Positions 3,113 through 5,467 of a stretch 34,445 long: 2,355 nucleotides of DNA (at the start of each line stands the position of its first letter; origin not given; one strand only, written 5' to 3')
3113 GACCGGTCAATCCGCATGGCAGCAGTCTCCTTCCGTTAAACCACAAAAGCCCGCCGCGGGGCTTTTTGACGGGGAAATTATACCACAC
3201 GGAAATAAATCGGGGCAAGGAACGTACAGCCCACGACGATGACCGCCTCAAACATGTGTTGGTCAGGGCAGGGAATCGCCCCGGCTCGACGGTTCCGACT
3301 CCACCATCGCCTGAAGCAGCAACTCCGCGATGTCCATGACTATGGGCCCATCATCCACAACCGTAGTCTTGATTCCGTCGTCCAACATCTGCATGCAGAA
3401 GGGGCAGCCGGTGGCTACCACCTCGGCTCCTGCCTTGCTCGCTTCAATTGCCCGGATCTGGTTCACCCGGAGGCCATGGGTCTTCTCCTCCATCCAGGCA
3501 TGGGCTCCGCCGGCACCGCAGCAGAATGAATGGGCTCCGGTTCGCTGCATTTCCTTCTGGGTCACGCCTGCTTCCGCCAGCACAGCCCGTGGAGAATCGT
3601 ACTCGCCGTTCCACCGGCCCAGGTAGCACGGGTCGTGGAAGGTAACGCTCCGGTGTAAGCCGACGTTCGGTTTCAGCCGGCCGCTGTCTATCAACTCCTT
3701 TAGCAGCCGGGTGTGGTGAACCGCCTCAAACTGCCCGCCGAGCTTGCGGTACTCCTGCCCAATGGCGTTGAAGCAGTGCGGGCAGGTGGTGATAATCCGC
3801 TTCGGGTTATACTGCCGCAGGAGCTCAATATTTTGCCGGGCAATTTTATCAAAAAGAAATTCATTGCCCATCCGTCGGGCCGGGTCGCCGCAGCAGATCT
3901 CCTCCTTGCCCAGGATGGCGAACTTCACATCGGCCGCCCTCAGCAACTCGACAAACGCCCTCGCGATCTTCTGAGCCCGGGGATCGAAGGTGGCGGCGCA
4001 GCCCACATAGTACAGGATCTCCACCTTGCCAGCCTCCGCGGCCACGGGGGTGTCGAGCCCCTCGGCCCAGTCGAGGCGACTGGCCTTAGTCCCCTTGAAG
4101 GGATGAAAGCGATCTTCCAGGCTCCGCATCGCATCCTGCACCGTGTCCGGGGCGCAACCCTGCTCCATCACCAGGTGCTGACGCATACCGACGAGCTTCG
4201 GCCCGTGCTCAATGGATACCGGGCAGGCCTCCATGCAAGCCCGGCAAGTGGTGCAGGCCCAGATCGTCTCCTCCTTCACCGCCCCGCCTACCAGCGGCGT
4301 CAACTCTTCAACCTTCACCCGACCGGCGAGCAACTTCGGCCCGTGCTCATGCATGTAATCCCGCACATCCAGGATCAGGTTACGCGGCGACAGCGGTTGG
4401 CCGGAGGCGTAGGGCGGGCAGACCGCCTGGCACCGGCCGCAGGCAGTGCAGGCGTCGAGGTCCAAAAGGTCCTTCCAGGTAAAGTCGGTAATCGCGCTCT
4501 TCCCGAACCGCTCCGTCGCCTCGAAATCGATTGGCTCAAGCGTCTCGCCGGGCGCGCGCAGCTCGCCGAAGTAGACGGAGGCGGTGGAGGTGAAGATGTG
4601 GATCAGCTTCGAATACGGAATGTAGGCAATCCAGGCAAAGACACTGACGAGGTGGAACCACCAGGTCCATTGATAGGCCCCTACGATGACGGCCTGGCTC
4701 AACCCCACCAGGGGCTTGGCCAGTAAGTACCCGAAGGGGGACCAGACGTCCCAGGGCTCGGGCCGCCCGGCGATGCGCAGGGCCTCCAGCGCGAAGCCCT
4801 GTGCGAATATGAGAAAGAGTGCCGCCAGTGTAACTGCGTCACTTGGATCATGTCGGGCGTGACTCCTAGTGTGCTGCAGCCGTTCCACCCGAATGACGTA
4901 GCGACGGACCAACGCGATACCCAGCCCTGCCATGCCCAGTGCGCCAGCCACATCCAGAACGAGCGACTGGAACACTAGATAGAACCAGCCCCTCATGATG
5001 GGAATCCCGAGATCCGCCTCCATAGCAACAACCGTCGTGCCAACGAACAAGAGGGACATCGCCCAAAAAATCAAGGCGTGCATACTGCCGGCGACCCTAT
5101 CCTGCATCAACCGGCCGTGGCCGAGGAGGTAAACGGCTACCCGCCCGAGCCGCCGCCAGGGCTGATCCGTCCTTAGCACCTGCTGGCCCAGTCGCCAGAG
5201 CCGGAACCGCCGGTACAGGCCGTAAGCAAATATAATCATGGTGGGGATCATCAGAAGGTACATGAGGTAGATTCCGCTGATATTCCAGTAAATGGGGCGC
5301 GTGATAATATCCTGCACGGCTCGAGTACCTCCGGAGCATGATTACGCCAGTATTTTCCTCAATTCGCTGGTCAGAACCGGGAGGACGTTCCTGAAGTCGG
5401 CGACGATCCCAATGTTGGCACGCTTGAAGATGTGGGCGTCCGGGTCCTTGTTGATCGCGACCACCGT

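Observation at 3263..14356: Tricarboxylate-type operon that couples a TcuA-like flavoprotein to EtfAB and a NarI/HdrD-fusion membrane Fe-S oxidoreductase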

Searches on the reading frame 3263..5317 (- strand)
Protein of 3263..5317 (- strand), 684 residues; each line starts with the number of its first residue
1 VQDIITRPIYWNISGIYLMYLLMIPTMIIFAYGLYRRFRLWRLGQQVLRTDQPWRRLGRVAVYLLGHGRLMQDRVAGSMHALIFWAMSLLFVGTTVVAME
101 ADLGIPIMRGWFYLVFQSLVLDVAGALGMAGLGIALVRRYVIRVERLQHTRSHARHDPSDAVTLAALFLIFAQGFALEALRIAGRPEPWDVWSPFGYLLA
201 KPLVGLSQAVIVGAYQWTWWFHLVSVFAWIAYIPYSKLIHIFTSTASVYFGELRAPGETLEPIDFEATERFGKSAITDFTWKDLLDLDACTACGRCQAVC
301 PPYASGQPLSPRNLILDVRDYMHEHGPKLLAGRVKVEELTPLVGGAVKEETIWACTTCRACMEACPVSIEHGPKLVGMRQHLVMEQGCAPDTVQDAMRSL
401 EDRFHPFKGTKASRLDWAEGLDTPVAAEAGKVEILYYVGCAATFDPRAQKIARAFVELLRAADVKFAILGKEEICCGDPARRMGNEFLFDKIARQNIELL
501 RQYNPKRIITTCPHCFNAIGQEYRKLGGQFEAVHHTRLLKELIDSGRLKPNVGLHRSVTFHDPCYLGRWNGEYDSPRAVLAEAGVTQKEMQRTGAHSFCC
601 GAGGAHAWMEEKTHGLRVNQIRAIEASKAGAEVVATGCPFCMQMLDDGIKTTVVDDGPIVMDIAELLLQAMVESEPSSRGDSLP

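Call 4: search_protein_families(library=pfam, proteins=[window:3263-5317:-])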
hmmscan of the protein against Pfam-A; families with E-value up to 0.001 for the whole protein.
window:3263-5317:- (684 aa): 10 families
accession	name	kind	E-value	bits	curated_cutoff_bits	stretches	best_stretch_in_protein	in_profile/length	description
PF02754.22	CCG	-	1.1e-34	118.8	20.6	2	435-519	2-84/85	Cysteine-rich domain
PF13183.11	Fer4_8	-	2.6e-11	44.3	27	1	287-369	2-68/68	4Fe-4S dicluster domain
PF13237.11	Fer4_10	-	3.8e-11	43.2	25.5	1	284-366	3-53/53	4Fe-4S dicluster domain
PF13187.11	Fer4_9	-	4.9e-09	36.5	27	1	289-368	1-50/52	4Fe-4S dicluster domain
PF12838.12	Fer4_7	-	5.5e-07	30.4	27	0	285-301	33-49/52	4Fe-4S dicluster domain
PF12797.12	Fer4_2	-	2.1e-06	27.7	24.5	1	281-301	1-21/22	4Fe-4S binding domain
PF00037.32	Fer4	-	4e-06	26.8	21.1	1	286-301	4-19/24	4Fe-4S binding domain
PF13484.11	Fer4_16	-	0.00024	22.3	30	0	355-373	2-20/66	4Fe-4S double cluster binding domain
PF13534.11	Fer4_17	-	0.00034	21.5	22.2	0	289-369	1-60/61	4Fe-4S dicluster domain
PF02665.19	Nitrate_red_gam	-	0.00053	20.1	22.9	1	90-245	51-203/217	Nitrate reductase gamma subunit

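Call 5: search_protein_families(library=ncbifam, proteins=[window:3263-5317:-])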
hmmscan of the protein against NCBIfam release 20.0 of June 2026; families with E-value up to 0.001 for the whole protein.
window:3263-5317:- (684 aa): 20 families
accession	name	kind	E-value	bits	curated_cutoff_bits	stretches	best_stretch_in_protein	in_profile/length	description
NF004898.0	PRK06259.1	equivalog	3.3e-45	154.6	385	1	349-670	182-487/488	fumarate reductase (CoM/CoB) subunit TfrB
NF045670.1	quin_L_LdhH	equivalog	2.6e-30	105.3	800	1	428-653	463-693/706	L-lactate dehydrogenase (quinone) large subunit LdhH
NF045724.1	ferredox_TmcB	equivalog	9.1e-23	80.5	735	1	288-652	41-411/430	electron transfer complex ferredoxin TmcB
NF045663.1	diclust_near_Sec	equivalog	2.6e-21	75.4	530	1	327-648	328-621/759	pyridine nucleotide-disulfide oxidoreductase/dicluster-binding protein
NF008369.0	PRK11168.1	equivalog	5.7e-19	68.3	278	1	430-647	165-382/401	anaerobic glycerol-3-phosphate dehydrogenase subunit C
NF045796.1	DsrK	equivalog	2.3e-12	46.3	400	1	286-625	48-398/453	sulfate reduction electron transfer complex DsrMKJOP subunit DsrK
TIGR03379.1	glycerol3P_GlpC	equivalog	4.5e-11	42.1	279.9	1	433-648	163-380/397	anaerobic glycerol-3-phosphate dehydrogenase subunit GlpC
NF045711.1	sulf_resp_HmcF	equivalog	3.6e-10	39.2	750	1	500-647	270-427/457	sulfate respiration complex iron-sulfur protein HmcF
NF008434.0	PRK11274.1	equivalog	8.1e-10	38.2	333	1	554-654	301-397/409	glycolate oxidase subunit GlcF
NF038018.1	qmoC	equivalog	7e-08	32.3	300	0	214-248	325-358/360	quinone-interacting membrane-bound oxidoreductase complex subunit QmoC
NF009226.0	PRK12576.1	equivalog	6.2e-07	29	344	1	282-381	148-236/317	succinate dehydrogenase/fumarate reductase iron-sulfur subunit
TIGR03290.1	CoB_CoM_SS_C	equivalog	8.1e-07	29.1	160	1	345-384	38-77/144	CoB--CoM heterodisulfide reductase subunit C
NF041890.1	hdrC_Methbact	equivalog_domain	4.8e-06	26.3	270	0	347-371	66-90/192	ferredoxin:CoB-CoM heterodisulfide reductase subunit HdrC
TIGR03288.1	CoB_CoM_SS_B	equivalog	2.9e-05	23.5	345.15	1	572-648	165-240/290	CoB--CoM heterodisulfide reductase subunit B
TIGR00384.1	dhsB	subfamily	3.1e-05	23.6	88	1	280-371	132-214/222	succinate dehydrogenase and fumarate reductase iron-sulfur protein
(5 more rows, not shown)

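Call 27: search_solved_structures(query=window:3263-5317:-, max_evalue=0.001)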
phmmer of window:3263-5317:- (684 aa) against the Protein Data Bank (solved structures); distinct sequences matched with E-value up to 0.001: 2.
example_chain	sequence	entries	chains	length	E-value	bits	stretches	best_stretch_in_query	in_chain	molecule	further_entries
9ojn_A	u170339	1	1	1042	6.9e-108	365.1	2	319-674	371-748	Iron-sulfur-binding reductase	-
9sfi_C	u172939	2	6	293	9e-05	24.3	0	545-648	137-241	H(2)/formate:CoB-CoM heterodisulfide,ferredoxin reductase subunit B2 | Heterodisulfide reductase subunit B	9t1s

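Call 33: search_solved_structures(query=window:3263-5317:-, max_evalue=1e-20, show_alignments=1)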
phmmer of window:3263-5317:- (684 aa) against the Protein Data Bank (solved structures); distinct sequences matched with E-value up to 1e-20: 1.
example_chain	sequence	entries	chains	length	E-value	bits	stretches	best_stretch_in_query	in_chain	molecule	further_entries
9ojn_A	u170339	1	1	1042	6.9e-108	365.1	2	319-674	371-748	Iron-sulfur-binding reductase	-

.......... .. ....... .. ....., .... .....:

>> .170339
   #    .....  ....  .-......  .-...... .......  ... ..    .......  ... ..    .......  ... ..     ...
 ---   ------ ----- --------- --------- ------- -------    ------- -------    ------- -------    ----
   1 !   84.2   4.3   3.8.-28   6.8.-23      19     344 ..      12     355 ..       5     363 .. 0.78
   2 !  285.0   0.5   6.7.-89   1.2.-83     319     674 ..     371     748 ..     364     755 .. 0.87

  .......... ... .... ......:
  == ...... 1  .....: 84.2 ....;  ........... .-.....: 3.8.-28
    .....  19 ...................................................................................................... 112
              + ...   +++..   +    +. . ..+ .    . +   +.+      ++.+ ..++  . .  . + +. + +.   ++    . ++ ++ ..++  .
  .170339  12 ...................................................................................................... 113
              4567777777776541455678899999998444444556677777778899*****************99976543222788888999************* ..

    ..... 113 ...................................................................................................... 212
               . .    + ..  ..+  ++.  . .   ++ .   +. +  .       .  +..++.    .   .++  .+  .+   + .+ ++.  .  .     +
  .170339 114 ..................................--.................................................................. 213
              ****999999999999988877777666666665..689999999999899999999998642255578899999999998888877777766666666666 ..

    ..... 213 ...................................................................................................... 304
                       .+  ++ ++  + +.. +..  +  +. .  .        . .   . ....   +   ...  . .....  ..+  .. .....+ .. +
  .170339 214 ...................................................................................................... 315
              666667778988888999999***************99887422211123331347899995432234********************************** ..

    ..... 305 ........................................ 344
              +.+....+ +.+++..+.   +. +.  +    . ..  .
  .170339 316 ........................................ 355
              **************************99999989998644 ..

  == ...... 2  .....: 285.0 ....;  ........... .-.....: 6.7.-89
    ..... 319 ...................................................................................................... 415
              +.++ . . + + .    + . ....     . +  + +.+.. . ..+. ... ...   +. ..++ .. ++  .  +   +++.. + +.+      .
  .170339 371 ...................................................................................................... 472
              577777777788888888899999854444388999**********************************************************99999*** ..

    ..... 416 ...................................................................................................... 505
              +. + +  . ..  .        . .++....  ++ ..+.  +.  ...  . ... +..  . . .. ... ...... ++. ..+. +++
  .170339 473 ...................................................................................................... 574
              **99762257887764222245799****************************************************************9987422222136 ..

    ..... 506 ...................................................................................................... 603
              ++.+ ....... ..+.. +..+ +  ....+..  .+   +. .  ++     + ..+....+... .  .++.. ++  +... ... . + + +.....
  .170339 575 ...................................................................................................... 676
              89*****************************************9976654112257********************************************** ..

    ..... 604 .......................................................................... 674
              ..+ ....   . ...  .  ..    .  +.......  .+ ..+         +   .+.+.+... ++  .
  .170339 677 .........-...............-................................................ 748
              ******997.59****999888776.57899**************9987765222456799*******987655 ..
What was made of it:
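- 3263..5317 (-): EtfD/EMO-type ETF:menaquinone oxidoreductase: NarI-like heme-b membrane domain, two [4Fe-4S] motifs and two CCG domains. 365 bits, E=7e-108 to M. smegmatis EtfD 9ojn (calls 27, 33).
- On EtfD/EMO ETF:menaquinone oxidoreductase: 9ojn M. smegmatis EtfD, 365 bits, E=7e-108, in two stretches covering residues 19-674 (calls 27, 33).
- A quinone-linked EtfD is encoded immediately downstream (calls 27, 33).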

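Call 68: find_homologous_proteins(query=window:3263-5317:-, max_evalue=1e-30)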
Query window:3263-5317:- (684 aa): 3871 proteins with E <= 1e-30 among 8000 candidates; the best 120 are listed.
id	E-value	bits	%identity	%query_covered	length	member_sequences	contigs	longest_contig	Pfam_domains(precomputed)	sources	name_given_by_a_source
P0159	0.0e+0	1606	100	100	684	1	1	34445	PF12797.13,PF00037.33,PF12838.13,PF02754.22,PF13237.12,PF13183.12,PF13187.12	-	-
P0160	0.0e+0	1157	71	99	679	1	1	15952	PF02665.20,PF12797.13,PF00037.33,PF12838.13,PF02754.22,PF13237.12,PF13183.12,PF13187.12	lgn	-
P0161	0.0e+0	1103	68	98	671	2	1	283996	PF12797.13,PF00037.33,PF13484.12,PF12838.13,PF02754.22,PF13237.12,PF13183.12,PF13187.12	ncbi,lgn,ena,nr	ncbi:MAG TPA: (Fe-S)-binding protein [Symbiobacteriaceae bacterium]|nr:(Fe-S)-binding protein [Symbi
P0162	0.0e+0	1083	68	97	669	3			PF12797.13,PF13484.12,PF12838.13,PF13534.12,PF02754.22,PF13237.12,PF13183.12,PF13187.12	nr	nr:MAG: (Fe-S)-binding protein [Bacillota bacterium]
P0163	1.1e-297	1007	63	99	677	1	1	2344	PF12797.13,PF13534.12,PF02754.22,PF13237.12,PF13183.12,PF13187.12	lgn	-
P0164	1.2e-295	1001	62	99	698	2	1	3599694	PF12797.13,PF13484.12,PF12838.13,PF13534.12,PF02754.22,PF13237.12,PF13183.12,PF13187.12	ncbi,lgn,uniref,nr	ncbi:(Fe-S)-binding protein [Caldinitratiruptor microaerophilus]|uniref:Iron-sulfur-binding reductas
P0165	1.3e-290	984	61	99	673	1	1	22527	PF02665.20,PF12797.13,PF13484.12,PF13534.12,PF02754.22,PF13237.12,PF13183.12,PF13187.12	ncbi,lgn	-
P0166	3.0e-285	966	60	98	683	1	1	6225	PF02665.20,PF12797.13,PF00037.33,PF13484.12,PF12838.13,PF02754.22,PF13237.12,PF13183.12,PF13187.12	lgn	-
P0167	7.9e-284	962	60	98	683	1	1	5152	PF13534.12,PF02754.22,PF13237.12,PF13183.12,PF13187.12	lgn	-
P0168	1.7e-277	941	59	98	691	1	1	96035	PF13484.12,PF12838.13,PF13534.12,PF02754.22,PF13237.12,PF13183.12,PF13187.12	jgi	-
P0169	1.6e-273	928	57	99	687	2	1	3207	PF12797.13,PF13534.12,PF02754.22,PF13237.12,PF13183.12,PF13187.12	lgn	-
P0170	1.9e-272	924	58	98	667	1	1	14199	PF12797.13,PF13484.12,PF02754.22,PF13237.12,PF13183.12,PF13187.12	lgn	-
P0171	4.8e-269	913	57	98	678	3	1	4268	PF12797.13,PF12838.13,PF13534.12,PF02754.22,PF13237.12,PF13183.12,PF13187.12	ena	-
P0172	8.7e-267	905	57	97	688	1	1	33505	PF12797.13,PF13484.12,PF02754.22,PF13237.12,PF13183.12,PF13187.12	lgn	-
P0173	2.9e-263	894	56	99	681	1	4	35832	PF12797.13,PF00037.33,PF12838.13,PF13534.12,PF02754.22,PF13237.12,PF13183.12,PF13187.12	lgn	-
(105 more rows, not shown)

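Call 69: find_encoding_contigs(protein=P0161, flank=10000, max_places=1)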
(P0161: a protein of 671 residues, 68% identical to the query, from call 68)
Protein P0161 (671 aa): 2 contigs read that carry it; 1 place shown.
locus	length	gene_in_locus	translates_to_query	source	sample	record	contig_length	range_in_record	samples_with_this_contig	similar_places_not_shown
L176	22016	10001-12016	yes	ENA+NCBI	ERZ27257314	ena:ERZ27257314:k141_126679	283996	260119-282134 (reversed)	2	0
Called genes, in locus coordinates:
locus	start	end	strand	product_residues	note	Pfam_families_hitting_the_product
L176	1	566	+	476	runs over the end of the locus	PF00672:HAMP, PF00015:MCPsignal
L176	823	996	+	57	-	-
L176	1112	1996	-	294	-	PF01418:HTH_6, PF13580:SIS_2 (faint), PF01380:SIS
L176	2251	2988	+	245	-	PF04131:NanE, PF03060:NMO (weak)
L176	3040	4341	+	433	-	PF01547:SBP_bac_1, PF13531:SBP_bac_11 (faint), PF13416:SBP_bac_8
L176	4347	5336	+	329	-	PF00528:BPD_transp_1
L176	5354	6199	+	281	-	PF00528:BPD_transp_1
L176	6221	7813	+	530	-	PF13552:DUF4127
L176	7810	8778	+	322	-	PF00480:ROK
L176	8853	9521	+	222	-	-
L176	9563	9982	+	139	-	PF00766:ETF_alpha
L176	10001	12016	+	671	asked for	PF12838:Fer4_7 (faint), PF00037:Fer4 (faint), PF12797:Fer4_2 (weak), PF13183:Fer4_8, PF13187:Fer4_9, PF13237:Fer4_10, PF13484:Fer4_16 (faint), PF02754:CCG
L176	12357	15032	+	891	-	PF18991:DUF5724, PF13569:DUF4132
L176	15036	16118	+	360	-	PF07728:AAA_5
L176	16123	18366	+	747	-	PF18934:DUF5682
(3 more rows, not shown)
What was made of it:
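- It lies beside unrelated sugar genes in a Symbiobacteriaceae MAG (call 69).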

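Call 70: find_encoding_contigs(protein=P0164, flank=10000, max_places=1)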
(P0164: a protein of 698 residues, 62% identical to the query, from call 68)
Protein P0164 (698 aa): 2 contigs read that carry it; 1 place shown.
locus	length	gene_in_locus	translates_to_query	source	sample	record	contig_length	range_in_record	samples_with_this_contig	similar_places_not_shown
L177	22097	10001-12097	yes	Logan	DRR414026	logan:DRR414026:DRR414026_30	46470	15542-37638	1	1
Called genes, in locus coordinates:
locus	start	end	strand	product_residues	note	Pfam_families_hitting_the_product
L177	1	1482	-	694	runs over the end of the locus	PF08668:HDOD (faint), PF13487:HD_5, PF01966:HD, PF01590:GAF (faint), PF13185:GAF_2 (faint), PF13492:GAF_3 (weak), PF00990:GGDEF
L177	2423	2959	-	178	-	PF17248:DUF5317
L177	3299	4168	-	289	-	PF12146:Hydrolase_4, PF00561:Abhydrolase_1, PF12697:Abhydrolase_6, PF00561:Abhydrolase_1 (weak), PF08386:Abhydrolase_4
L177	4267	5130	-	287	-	PF02737:3HCDH_N, PF00725:3HCDH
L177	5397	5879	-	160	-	PF13279:4HBT_2, PF03061:4HBT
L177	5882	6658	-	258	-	PF00378:ECH_1, PF16113:ECH_2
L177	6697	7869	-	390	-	PF02771:Acyl-CoA_dh_N, PF02770:Acyl-CoA_dh_M, PF00441:Acyl-CoA_dh_1, PF08028:Acyl-CoA_dh_2, PF22924:ACOX_C_alpha1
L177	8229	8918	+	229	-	PF01012:ETF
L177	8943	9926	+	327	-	PF01012:ETF, PF00766:ETF_alpha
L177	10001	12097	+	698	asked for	PF12838:Fer4_7 (faint), PF12797:Fer4_2 (weak), PF13237:Fer4_10, PF13534:Fer4_17 (faint), PF13183:Fer4_8, PF13187:Fer4_9, PF13484:Fer4_16 (faint), PF02754:CCG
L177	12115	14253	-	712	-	-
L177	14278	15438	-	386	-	PF13237:Fer4_10 (weak), PF12838:Fer4_7, PF13187:Fer4_9 (weak), PF00037:Fer4, PF12797:Fer4_2 (weak), PF12837:Fer4_6, PF00037:Fer4 (weak), PF12838:Fer4_7, +5 more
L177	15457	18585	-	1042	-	PF00384:Molybdopterin, PF01568:Molydop_binding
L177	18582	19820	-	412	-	PF03916:NrfD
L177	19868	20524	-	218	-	PF12797:Fer4_2 (weak), PF13237:Fer4_10 (weak), PF13247:Fer4_11, PF12838:Fer4_7, PF00037:Fer4, PF12837:Fer4_6, PF13237:Fer4_10, PF13247:Fer4_11, +3 more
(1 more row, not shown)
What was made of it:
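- The same module serves beta-oxidation in Caldinitratiruptor (call 70).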
